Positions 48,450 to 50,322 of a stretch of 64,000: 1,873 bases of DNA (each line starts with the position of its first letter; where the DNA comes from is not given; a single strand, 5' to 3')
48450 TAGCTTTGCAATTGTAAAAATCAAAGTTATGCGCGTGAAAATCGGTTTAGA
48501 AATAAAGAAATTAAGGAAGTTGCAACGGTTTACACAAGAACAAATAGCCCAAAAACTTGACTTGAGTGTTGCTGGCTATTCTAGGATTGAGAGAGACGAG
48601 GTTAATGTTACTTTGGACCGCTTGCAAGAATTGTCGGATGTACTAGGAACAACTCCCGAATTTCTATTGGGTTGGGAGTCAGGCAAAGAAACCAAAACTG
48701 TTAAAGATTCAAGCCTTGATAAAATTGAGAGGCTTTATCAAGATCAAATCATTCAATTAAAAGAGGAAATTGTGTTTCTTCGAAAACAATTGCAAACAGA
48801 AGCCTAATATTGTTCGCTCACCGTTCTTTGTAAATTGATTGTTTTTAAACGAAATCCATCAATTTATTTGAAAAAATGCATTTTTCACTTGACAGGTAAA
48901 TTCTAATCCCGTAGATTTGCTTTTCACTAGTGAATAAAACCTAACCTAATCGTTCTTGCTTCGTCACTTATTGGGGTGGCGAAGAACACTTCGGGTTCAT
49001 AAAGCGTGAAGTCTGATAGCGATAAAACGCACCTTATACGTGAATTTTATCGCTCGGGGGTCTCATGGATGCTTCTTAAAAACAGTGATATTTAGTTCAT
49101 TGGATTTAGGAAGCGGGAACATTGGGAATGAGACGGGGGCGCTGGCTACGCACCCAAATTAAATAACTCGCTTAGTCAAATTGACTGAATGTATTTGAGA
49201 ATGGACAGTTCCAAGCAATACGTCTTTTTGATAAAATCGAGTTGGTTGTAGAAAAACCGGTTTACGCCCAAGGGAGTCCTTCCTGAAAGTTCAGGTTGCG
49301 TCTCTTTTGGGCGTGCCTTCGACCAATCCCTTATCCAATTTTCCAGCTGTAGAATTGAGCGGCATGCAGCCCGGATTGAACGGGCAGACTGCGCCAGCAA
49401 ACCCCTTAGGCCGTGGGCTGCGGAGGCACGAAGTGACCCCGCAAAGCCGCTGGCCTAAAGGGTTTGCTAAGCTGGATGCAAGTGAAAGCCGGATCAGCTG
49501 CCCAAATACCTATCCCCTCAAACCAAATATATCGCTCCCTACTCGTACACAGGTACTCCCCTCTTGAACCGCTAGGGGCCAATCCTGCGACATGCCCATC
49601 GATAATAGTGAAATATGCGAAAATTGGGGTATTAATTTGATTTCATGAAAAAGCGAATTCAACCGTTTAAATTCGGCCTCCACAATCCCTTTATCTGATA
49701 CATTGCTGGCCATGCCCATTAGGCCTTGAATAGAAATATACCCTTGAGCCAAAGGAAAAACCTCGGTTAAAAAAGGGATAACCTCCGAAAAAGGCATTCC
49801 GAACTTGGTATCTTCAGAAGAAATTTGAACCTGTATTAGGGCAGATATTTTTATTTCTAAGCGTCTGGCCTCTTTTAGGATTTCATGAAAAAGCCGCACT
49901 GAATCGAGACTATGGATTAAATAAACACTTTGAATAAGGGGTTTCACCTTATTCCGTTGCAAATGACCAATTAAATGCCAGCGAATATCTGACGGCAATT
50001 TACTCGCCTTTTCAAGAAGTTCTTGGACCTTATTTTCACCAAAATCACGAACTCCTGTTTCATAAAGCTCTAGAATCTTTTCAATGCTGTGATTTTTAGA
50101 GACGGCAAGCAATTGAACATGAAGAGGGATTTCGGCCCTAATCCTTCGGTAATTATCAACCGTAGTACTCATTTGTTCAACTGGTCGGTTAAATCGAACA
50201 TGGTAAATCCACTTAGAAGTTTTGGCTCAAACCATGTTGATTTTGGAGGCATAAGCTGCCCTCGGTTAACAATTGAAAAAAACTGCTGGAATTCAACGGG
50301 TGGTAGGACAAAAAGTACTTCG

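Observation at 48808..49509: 700-bp gene-free region with promoter, perfect palindromes and hairpins: candidate structured ncRNA or regulatory hub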

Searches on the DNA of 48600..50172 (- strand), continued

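Call 75: search_with_rna_model(model_id=R1, sources=[L011, L012, L013, L014, L015, L016, L017, L018, L019, L020, L021, L022, L023, L024, L025, L026, L027, L028, L029, L030, L031, L032, L033, L034, L035, L036, L037, L038, L039, L040, L041, L042, L043, L044, L045, L046, L047, L048, L049, L050, L051, L052, L053, L054, L055, L056, L057, L058, L059, L060, L061, L062, L063, L064, L065, L066, L067, L068, L069, L070, L071, L072, L073, L074, L075, L076, L077, L078, L079, L080, L081, L082, L083, L084, L085, L086, L087, L088, L089, L090, L001, L091, L095, L097, L101, L103, L104, L105, L106, L107, L109, L111, L113, L119, L121, L122, L124, L094, L002], max_evalue=0.01)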
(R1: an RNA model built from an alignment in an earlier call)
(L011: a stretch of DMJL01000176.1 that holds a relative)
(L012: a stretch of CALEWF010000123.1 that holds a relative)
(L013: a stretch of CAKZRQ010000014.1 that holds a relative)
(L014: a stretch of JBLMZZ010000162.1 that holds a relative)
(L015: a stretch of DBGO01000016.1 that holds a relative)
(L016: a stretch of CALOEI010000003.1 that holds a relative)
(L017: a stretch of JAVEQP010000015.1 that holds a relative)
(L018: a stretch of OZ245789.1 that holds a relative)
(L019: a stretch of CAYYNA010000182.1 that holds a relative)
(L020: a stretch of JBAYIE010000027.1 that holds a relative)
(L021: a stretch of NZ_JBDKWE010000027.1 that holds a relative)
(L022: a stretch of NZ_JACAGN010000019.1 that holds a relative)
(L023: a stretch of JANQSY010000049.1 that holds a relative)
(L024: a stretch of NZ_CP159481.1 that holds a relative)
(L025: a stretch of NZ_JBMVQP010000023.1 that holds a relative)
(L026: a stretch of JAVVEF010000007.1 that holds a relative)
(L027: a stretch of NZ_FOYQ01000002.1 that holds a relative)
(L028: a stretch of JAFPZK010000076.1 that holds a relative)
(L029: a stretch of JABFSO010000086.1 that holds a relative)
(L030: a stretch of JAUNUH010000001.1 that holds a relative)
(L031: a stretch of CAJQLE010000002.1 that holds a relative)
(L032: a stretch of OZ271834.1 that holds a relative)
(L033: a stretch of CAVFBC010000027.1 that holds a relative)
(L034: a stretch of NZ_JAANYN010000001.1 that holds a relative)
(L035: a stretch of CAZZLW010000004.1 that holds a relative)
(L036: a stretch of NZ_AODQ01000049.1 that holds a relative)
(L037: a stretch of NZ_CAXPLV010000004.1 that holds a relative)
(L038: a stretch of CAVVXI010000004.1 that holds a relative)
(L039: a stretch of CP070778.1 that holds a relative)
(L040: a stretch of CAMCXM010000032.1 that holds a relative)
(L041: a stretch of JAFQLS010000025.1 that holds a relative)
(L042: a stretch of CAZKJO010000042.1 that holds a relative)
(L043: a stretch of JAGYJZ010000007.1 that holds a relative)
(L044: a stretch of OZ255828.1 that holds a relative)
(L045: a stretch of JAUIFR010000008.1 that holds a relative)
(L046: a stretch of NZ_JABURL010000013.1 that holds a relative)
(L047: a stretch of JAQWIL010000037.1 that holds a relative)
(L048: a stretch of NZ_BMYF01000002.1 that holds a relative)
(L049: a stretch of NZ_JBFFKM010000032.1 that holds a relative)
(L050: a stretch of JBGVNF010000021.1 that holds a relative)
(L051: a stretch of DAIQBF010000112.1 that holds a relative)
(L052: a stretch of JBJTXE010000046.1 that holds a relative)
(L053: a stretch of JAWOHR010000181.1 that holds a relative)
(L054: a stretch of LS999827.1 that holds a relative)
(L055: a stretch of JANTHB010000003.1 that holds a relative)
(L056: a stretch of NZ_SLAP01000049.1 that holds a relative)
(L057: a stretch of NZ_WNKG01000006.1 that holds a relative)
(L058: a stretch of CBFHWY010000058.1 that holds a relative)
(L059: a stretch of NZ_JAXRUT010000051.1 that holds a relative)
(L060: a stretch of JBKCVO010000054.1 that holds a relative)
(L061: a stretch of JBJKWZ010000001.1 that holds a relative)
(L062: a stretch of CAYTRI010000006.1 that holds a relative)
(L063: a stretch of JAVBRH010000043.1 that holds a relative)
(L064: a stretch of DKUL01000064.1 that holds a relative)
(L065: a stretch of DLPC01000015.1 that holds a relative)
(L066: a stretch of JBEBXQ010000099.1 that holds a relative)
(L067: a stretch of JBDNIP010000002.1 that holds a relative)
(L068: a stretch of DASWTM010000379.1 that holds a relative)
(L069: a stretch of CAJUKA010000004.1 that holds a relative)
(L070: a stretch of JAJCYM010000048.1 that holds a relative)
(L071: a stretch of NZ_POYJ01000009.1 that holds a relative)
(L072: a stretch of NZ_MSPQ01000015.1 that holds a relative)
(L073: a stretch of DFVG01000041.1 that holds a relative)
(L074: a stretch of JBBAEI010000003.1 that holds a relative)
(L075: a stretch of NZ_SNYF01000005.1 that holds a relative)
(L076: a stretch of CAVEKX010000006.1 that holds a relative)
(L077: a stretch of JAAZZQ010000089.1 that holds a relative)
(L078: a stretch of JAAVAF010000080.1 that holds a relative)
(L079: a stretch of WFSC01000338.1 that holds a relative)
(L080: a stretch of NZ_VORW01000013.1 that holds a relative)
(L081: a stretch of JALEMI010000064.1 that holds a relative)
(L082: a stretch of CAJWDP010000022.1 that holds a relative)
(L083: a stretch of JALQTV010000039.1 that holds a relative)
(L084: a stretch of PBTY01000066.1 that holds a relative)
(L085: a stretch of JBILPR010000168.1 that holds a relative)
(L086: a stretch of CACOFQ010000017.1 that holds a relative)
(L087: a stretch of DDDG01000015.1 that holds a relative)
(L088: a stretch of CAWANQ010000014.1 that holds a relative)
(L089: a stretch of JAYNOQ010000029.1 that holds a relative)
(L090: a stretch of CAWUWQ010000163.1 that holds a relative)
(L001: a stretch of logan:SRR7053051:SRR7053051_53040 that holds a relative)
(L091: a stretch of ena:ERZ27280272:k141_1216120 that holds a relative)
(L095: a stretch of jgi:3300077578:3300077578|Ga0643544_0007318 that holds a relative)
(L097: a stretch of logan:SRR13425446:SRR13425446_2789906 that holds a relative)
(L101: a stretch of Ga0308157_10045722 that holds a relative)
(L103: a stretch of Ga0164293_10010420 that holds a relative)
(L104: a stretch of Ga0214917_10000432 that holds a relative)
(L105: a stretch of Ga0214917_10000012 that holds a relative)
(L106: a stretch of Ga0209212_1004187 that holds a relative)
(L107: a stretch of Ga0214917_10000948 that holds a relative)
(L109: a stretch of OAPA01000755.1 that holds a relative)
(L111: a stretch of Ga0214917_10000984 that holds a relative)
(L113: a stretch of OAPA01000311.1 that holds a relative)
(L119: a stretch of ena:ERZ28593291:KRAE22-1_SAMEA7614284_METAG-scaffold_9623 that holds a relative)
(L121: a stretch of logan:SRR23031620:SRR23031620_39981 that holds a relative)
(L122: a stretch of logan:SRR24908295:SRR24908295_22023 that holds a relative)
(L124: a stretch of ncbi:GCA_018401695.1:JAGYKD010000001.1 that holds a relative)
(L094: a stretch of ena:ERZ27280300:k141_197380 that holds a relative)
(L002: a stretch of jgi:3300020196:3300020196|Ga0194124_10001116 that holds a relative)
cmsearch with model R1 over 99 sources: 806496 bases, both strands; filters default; matches with E-value up to 0.01: 29.
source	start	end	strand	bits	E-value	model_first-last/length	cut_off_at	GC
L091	6667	6815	-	162.5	1.9e-37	1-149/149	no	0.61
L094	6667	6815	-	162.5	1.9e-37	1-149/149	no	0.61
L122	3242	3390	+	162.3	2.1e-37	1-149/149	no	0.61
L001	10665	10812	-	157.3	3.5e-36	1-149/149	no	0.61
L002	10665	10812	-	157.3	3.5e-36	1-149/149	no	0.61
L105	71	218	-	157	4.4e-36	1-149/149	no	0.59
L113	3712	3859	-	149.8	2.6e-34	1-149/149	no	0.6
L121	3409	3557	+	149.3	3.5e-34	1-149/149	no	0.6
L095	6311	6458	-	143.1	1.2e-32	1-149/149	no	0.6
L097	4108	4255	-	142.8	1.4e-32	1-149/149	no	0.61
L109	456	609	+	125.8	2.4e-28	1-149/149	no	0.69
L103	1210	1363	+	123.5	8.7e-28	1-149/149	no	0.7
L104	3045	3198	+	118.5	1.6e-26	1-149/149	no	0.68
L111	978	1130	+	100.3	5e-22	1-149/149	no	0.69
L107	10681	10833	-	93.6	2.3e-20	1-149/149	no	0.58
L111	9663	9815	-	74.3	1.5e-15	1-149/149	no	0.57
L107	10504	10655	+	69.3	2.5e-14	1-149/149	no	0.67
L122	3237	3384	-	49.6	2e-09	1-149/149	no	0.61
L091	6672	6821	+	49.1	2.6e-09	1-149/149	no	0.63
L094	6672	6821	+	49.1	2.6e-09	1-149/149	no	0.63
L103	7247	7401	+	44.8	3.1e-08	1-149/149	no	0.74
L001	10670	10818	+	38.8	9.4e-07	1-149/149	no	0.62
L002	10670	10818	+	38.8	9.4e-07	1-149/149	no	0.62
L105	76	225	+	36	4.8e-06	1-149/149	no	0.6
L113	3717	3865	+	32.2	4.2e-05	1-149/149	no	0.63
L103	6993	7146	-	31.6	5.7e-05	1-149/149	no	0.71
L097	4113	4260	+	29.5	0.00019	1-149/149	no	0.62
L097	1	97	+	26.9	0.00086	55-149/149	5'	0.7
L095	6316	6465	+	22.9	0.0082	1-149/149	no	0.62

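Call 83: search_with_rna_model(model_id=R1, sources=[L127, L128, L129, L130, L131, L132, L133, L134, L135], max_evalue=0.01)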
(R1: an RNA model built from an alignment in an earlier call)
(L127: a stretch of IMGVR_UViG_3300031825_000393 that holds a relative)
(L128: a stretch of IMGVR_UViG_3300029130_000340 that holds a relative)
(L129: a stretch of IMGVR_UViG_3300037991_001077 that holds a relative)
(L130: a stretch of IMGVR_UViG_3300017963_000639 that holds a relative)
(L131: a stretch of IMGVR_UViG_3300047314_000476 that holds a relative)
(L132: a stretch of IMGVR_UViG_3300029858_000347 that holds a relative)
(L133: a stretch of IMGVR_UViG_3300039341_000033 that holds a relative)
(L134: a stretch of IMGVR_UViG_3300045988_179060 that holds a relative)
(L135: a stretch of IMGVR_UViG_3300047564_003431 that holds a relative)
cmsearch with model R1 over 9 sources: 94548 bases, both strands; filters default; matches with E-value up to 0.01: 0.
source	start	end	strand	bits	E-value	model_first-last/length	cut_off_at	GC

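Call 84: search_with_rna_model(model_id=R2, sources=[L127, L128, L129, L130, L131, L132, L133, L134, L135, L001, L094, L100, L102, L106, L108, L110, L112, L115, L116, L119, L120, L123, L125, L126], max_evalue=0.1)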
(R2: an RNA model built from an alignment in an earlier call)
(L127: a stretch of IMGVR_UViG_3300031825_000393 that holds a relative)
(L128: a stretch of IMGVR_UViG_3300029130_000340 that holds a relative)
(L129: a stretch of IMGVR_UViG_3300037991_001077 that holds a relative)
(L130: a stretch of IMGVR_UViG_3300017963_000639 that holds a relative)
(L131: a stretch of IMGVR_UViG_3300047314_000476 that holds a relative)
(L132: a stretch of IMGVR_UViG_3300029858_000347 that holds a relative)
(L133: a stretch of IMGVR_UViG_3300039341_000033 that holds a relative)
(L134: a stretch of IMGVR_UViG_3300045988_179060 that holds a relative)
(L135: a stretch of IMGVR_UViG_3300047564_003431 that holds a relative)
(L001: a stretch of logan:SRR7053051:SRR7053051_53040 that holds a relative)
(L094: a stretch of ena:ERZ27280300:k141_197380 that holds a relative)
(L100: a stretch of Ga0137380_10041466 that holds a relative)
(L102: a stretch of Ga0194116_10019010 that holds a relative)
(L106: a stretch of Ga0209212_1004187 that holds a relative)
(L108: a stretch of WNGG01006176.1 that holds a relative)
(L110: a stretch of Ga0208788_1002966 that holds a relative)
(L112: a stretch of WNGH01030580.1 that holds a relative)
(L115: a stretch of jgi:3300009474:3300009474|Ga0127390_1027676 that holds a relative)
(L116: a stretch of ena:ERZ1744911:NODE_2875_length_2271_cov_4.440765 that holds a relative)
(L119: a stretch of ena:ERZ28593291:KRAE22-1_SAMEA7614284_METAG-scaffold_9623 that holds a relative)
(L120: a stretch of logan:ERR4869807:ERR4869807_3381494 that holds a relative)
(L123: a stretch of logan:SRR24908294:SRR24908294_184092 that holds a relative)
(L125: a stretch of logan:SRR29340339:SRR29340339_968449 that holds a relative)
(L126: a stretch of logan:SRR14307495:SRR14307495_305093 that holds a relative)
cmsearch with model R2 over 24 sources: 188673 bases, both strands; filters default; matches with E-value up to 0.1: 2.
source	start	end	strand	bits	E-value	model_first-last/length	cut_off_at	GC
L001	11015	11120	-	114.5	1.7e-25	1-106/106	no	0.49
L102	4689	4794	-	114.5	1.7e-25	1-106/106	no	0.49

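Call 95: search_dna_similar(query=window:48880-49510:+, collection=phages, mode=distant, max_evalue=0.01, max_rows=10)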
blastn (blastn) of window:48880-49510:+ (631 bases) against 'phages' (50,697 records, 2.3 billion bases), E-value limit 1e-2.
No match.

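Call 96: search_dna_similar(query=window:48880-49510:+, collection=plasmids, mode=distant, max_evalue=0.01, max_rows=10)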
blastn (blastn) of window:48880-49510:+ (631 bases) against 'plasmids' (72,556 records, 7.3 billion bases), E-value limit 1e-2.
No match.

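Call 109: build_rna_model(alignment_id=A7, structure=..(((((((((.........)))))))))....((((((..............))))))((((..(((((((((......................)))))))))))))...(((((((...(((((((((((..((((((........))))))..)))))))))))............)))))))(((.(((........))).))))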
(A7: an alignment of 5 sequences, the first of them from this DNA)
Model R3 built from alignment A7 (5 sequences, 209 columns); structure: as given.
model positions 202; base pairs 58; branch points 4; effective number of sequences 1.63; information 0.59 bits per position. Calibrated on 0.2 Mb of random sequence (short: E-values are rough).
structure used (alignment columns):
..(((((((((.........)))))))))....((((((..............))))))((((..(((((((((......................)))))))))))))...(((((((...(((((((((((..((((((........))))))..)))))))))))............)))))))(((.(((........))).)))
